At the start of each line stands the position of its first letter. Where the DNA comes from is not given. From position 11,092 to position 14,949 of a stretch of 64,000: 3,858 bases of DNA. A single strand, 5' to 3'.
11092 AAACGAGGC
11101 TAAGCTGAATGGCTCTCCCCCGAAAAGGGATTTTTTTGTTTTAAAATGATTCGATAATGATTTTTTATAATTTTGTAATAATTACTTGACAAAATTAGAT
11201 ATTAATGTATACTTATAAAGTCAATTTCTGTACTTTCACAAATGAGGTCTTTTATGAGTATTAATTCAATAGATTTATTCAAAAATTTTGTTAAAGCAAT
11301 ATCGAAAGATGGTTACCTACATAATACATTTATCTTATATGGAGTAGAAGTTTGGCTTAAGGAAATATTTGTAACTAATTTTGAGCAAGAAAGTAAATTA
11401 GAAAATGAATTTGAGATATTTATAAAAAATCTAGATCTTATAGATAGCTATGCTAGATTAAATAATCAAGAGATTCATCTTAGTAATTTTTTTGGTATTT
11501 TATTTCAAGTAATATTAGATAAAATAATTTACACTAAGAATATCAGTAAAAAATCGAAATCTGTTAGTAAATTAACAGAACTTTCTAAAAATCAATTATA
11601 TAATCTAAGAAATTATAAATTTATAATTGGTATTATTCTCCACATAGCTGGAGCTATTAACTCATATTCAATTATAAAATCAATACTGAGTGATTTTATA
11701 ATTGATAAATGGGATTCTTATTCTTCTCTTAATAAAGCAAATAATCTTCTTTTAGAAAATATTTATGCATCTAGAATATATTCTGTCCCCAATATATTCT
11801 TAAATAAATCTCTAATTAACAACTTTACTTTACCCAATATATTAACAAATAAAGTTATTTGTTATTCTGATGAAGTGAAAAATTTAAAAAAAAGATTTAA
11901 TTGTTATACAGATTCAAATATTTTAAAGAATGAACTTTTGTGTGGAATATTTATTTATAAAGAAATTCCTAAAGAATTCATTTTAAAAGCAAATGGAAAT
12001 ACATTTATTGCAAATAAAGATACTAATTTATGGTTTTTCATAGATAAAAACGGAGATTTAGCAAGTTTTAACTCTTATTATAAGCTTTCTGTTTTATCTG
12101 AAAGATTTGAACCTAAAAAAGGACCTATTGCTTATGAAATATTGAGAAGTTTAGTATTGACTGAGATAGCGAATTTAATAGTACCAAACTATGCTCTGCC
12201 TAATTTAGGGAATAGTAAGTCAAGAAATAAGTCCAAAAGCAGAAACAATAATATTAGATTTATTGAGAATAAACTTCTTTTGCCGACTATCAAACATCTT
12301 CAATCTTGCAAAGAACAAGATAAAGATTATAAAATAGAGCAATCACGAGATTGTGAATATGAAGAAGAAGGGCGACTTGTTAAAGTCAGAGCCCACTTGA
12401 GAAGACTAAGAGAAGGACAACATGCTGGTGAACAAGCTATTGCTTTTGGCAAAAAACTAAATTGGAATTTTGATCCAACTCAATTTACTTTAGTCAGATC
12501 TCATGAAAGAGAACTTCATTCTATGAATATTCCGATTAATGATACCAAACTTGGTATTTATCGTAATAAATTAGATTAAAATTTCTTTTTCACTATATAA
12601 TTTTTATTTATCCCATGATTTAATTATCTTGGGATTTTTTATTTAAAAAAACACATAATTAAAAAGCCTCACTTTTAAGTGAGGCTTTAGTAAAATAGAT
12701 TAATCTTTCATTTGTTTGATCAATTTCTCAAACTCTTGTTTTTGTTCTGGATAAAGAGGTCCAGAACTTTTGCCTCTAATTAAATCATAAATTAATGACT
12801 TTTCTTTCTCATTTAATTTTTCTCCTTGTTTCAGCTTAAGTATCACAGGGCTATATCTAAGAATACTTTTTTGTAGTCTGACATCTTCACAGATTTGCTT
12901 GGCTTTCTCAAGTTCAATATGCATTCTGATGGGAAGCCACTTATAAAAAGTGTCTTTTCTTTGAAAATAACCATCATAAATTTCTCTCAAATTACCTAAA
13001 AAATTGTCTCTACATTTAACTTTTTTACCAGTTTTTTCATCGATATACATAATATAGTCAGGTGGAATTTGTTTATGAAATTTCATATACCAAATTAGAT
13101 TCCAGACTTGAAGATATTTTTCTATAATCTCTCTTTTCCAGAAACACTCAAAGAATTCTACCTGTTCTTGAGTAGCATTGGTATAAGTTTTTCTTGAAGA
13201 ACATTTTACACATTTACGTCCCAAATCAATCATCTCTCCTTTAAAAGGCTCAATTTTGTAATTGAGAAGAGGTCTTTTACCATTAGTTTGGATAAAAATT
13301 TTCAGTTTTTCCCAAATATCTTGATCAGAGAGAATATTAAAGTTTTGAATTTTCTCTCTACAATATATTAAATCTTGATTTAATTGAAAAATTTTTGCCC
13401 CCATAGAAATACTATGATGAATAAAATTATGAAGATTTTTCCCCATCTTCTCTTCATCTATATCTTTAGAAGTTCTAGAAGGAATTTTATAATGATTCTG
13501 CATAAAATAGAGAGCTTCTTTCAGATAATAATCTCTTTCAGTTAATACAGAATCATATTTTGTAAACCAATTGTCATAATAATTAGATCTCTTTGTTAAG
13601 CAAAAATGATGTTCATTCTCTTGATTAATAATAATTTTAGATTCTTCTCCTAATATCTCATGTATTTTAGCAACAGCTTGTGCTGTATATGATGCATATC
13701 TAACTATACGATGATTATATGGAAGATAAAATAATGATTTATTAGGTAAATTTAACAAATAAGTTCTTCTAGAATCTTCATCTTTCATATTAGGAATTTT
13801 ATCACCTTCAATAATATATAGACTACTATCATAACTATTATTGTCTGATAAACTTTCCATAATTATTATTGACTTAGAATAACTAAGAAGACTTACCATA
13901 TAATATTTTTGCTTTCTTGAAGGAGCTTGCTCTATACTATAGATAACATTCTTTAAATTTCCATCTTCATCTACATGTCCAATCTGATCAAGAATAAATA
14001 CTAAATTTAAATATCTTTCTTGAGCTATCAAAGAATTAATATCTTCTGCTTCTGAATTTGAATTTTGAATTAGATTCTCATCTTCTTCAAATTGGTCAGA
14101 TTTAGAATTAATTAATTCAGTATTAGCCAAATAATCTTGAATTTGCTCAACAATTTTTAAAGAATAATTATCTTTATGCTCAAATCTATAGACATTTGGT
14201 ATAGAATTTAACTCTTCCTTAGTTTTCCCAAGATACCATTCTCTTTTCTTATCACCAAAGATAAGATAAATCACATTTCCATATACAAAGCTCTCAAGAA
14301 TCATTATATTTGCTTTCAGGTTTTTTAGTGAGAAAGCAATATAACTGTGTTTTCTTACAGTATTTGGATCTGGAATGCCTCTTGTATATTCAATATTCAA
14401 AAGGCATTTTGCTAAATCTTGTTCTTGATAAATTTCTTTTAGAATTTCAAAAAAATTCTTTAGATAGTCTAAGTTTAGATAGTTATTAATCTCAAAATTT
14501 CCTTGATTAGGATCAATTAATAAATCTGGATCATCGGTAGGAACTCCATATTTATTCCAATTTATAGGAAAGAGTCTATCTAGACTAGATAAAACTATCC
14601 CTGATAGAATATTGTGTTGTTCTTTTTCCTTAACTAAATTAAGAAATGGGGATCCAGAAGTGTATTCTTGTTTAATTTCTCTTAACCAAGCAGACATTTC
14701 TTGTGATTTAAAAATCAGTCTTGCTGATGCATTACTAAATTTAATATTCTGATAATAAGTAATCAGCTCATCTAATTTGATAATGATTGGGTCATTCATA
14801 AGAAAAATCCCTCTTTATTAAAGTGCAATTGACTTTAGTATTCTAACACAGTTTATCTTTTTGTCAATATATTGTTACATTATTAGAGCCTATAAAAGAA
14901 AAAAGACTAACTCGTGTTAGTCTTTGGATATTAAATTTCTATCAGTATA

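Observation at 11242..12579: Two-member paralogous family with an unrecognised conserved C-terminal domain (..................), one copy beside tRNA-Leu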

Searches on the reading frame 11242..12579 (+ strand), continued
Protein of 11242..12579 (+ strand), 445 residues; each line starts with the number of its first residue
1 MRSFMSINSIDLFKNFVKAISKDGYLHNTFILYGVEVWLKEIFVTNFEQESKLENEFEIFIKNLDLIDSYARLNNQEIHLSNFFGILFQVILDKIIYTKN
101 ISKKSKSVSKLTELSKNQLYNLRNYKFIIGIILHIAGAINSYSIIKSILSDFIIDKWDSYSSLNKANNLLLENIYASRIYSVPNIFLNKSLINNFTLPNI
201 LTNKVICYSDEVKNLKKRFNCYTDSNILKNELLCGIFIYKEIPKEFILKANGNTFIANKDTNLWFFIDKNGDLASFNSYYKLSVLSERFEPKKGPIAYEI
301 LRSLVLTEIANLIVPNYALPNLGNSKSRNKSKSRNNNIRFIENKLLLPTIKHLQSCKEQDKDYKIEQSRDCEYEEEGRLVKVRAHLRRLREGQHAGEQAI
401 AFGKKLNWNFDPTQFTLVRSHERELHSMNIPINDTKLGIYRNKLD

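Call 94: search_protein_families(library=pfam, proteins=[L039:1079-2020:+, L039:5885-6724:+, L039:9995-11338:+, L039:12884-13969:-, L039:15318-16034:-, L039:16022-17194:-, L039:17415-18599:-, L039:20414-21277:-, L039:2419-3051:+, L039:4698-5330:+], max_evalue=0.001)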
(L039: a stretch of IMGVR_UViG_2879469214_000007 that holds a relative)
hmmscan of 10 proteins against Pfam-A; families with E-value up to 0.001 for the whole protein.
L039:1079-2020:+ (313 aa): 1 family
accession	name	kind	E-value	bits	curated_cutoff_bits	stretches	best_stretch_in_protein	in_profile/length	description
PF06067.16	DUF932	-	9e-56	189.6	23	1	71-290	1-218/227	Domain of unknown function (DUF932)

L039:5885-6724:+ (279 aa): 0 families

L039:9995-11338:+ (447 aa): 0 families

L039:12884-13969:- (361 aa): 4 families
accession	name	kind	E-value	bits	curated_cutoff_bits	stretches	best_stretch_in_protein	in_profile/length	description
PF00149.33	Metallophos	-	1.1e-08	36.1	21.5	1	125-302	2-190/191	Calcineurin-like phosphoesterase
PF12850.12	Metallophos_2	-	4.5e-07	30.4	27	1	125-325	2-141/154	Calcineurin-like phosphoesterase superfamily domain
PF13384.12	HTH_23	-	3.7e-05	23.8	24.6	1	6-39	7-40/50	Homeodomain-like domain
PF08281.18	Sigma70_r4_2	-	4.1e-05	23.6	25.7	1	12-38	21-48/54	Sigma-70, region 4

L039:15318-16034:- (238 aa): 2 families
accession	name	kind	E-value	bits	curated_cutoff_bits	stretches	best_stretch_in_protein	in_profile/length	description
PF00483.29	NTP_transferase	-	7.6e-45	153.8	21.2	1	3-234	2-240/245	Nucleotidyl transferase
PF12804.13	NTP_transf_3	-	1.8e-11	44.9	27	1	3-109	1-96/160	MobA-like NTP transferase domain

L039:16022-17194:- (390 aa): 3 families
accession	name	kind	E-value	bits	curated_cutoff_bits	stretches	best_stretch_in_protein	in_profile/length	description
PF13692.12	Glyco_trans_1_4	-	3.4e-11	44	27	1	173-307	6-125/142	Glycosyl transferases group 1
PF00534.26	Glycos_transf_1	-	2.5e-09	37.4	26.4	1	249-306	82-140/172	Glycosyl transferases group 1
PF20706.3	GT4-conflict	-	3.3e-05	23.5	26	1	249-376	271-381/385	Family 4 Glycosyltransferase in conflict systems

L039:17415-18599:- (394 aa): 4 families
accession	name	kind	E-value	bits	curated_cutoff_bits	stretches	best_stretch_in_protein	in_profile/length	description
PF00534.26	Glycos_transf_1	-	5.2e-20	72.1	26.4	1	164-343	2-162/172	Glycosyl transferases group 1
PF13692.12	Glyco_trans_1_4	-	4.3e-16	59.9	27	1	177-308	2-125/142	Glycosyl transferases group 1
PF20706.3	GT4-conflict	-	4e-08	33.1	26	1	251-345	273-365/385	Family 4 Glycosyltransferase in conflict systems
PF13439.12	Glyco_transf_4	-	3e-05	24.6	28.5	1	15-157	3-169/170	Glycosyltransferase Family 4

L039:20414-21277:- (287 aa): 1 family
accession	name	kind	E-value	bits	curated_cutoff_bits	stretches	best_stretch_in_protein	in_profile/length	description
PF01734.28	Patatin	-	1.1e-32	114.3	27.7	1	6-193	2-190/191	Patatin-like phospholipase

L039:2419-3051:+ (210 aa): 0 families

L039:4698-5330:+ (210 aa): 0 families
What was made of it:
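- One IMG/VR locus sits beside DUF932, GT4-conflict glycosyltransferases and patatin (call 94).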

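Call 111: search_protein_families(library=padloc, alignment_id=A6, max_evalue=0.1)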
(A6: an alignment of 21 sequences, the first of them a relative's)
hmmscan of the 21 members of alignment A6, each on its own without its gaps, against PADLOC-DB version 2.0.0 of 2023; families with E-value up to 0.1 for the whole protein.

A. member 1, P0001 (441 aa): 0 families

B. families by the number of members that match (of 21 scanned): 1 family
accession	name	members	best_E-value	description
PDLC03535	REase_II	1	0.023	Type II restriction enzyme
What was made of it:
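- On Known anti-phage defence systems (PADLOC-DB v2): One chance hit (E 0.023) among 21 members (call 111).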

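Call 112: search_protein_families(library=ncbifam, alignment_id=A6, max_evalue=0.1)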
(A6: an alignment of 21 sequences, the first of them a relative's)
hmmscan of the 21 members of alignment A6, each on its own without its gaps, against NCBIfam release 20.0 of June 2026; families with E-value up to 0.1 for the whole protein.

A. member 1, P0001 (441 aa): 0 families

B. families by the number of members that match (of 21 scanned): 2 families
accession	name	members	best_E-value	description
TIGR03061.1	pip_yhgE_Nterm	1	0.031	YhgE/Pip family protein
NF004925.0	PRK06285.1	1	0.039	chorismate mutase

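Call 113: find_related_loci(query=A3, collection=viral_contigs, flank=5000)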
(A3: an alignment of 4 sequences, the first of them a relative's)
Query A3 (457 aa) in viral_contigs; peptide patterns used: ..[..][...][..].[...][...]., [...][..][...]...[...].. (x = any residue, [..] = any of these).
76 stretches matched a pattern, but none encodes a relative of the query by tblastn (E <= 1e-3).

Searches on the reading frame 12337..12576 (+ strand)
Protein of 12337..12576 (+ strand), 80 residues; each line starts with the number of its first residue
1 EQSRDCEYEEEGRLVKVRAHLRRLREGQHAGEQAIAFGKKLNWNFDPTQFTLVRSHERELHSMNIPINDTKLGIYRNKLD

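Call 87: search_solved_structures(query=A7, max_evalue=10, show_alignments=4)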
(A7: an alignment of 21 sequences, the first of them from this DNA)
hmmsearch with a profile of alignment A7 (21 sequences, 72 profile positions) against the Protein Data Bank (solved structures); distinct sequences matched with E-value up to 10: 4.
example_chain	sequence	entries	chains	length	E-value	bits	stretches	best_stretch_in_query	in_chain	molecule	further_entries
6jl2_A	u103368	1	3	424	0.43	13.3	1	30-65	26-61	Thermolabile hemolysin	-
6jl1_A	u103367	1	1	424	0.43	13.3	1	30-65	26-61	Thermolabile hemolysin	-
6jkz_A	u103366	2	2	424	0.43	13.3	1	30-65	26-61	Thermolabile hemolysin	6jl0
1onv_B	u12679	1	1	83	1.6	11.5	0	17-35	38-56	serine phosphatase FCP1a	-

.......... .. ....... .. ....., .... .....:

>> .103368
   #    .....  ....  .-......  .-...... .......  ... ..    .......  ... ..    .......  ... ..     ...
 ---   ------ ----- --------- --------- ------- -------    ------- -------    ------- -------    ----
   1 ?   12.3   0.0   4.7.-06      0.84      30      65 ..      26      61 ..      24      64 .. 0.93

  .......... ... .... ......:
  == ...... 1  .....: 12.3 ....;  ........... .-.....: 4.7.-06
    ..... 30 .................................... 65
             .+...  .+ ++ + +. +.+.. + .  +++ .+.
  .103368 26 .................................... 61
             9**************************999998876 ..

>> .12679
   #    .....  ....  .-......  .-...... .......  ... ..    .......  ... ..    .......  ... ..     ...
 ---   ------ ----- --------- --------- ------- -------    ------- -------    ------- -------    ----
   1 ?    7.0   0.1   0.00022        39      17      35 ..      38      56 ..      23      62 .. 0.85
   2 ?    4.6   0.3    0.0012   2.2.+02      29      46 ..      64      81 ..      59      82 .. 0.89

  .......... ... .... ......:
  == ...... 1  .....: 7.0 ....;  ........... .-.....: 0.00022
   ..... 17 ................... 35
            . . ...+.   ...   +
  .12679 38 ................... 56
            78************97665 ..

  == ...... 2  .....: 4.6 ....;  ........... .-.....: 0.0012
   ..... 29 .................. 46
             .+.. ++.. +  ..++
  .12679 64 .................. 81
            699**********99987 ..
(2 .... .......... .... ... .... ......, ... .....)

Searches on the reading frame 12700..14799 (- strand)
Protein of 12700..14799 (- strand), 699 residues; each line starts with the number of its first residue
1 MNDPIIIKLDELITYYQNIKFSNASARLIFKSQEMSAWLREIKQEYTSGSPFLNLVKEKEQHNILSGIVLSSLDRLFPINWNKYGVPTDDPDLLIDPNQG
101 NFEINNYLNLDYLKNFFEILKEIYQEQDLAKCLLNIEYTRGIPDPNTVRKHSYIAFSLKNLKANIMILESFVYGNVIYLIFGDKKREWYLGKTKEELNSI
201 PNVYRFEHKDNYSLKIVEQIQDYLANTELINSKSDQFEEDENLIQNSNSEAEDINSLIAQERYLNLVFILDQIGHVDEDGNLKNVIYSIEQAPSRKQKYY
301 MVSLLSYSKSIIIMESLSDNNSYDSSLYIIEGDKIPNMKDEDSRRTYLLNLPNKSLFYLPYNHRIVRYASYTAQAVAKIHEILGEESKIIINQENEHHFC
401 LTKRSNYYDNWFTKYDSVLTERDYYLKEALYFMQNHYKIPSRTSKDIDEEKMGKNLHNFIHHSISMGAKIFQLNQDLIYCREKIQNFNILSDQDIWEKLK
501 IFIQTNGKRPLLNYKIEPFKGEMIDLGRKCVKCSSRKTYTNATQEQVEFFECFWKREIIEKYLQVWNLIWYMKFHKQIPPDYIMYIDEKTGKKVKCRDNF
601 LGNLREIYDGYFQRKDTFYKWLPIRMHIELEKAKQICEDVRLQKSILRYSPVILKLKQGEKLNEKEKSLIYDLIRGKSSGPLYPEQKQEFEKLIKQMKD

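Call 4: search_protein_families(library=pfam, proteins=[window:12700-14799:-], max_evalue=1)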
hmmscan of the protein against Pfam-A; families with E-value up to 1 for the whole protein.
window:12700-14799:- (699 aa): 1 family
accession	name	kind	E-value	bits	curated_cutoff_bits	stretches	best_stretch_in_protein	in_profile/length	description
PF15943.11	YdaS_toxin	-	0.13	12.6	30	1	564-598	24-55/65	Bacterial toxin YdaS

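Call 5: search_protein_families(library=phrogs, proteins=[window:12700-14799:-], max_evalue=1)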
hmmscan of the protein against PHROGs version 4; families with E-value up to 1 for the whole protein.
window:12700-14799:- (699 aa): 0 families

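Call 6: search_protein_families(library=ncbifam, proteins=[window:12700-14799:-], max_evalue=1)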
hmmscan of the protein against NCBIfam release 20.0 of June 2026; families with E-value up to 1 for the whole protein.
window:12700-14799:- (699 aa): 1 family
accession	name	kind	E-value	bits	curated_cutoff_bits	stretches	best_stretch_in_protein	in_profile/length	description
NF053604.1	PyCsp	equivalog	0.13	12.6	120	1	556-596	12-48/67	RNA chaperone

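Call 7: search_protein_families(library=padloc, proteins=[window:12700-14799:-], max_evalue=1)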
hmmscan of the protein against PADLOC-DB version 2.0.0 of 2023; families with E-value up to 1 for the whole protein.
window:12700-14799:- (699 aa): 0 families

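Call 19: list_cluster_members(proteins=[P0001, P0002, window:12700-14799:-])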
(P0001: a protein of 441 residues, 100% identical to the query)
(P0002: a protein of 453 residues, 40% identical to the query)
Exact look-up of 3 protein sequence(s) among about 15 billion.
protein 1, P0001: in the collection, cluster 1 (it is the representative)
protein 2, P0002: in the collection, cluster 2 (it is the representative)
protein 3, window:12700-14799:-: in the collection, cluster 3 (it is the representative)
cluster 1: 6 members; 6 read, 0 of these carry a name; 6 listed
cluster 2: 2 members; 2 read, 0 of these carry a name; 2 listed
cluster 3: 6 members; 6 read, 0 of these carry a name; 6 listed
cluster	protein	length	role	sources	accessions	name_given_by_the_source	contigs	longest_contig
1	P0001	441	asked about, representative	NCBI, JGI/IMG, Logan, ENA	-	-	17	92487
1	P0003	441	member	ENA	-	-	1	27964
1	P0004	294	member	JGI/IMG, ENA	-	-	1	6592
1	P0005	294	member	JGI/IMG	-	-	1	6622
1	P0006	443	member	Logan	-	-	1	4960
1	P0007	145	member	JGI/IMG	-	-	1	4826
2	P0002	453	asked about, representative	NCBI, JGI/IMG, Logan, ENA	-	-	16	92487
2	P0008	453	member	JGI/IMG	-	-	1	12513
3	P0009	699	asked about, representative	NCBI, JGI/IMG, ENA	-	-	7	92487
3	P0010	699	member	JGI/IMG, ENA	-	-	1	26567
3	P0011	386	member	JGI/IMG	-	-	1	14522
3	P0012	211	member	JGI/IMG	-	-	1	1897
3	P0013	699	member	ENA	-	-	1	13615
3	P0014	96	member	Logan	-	-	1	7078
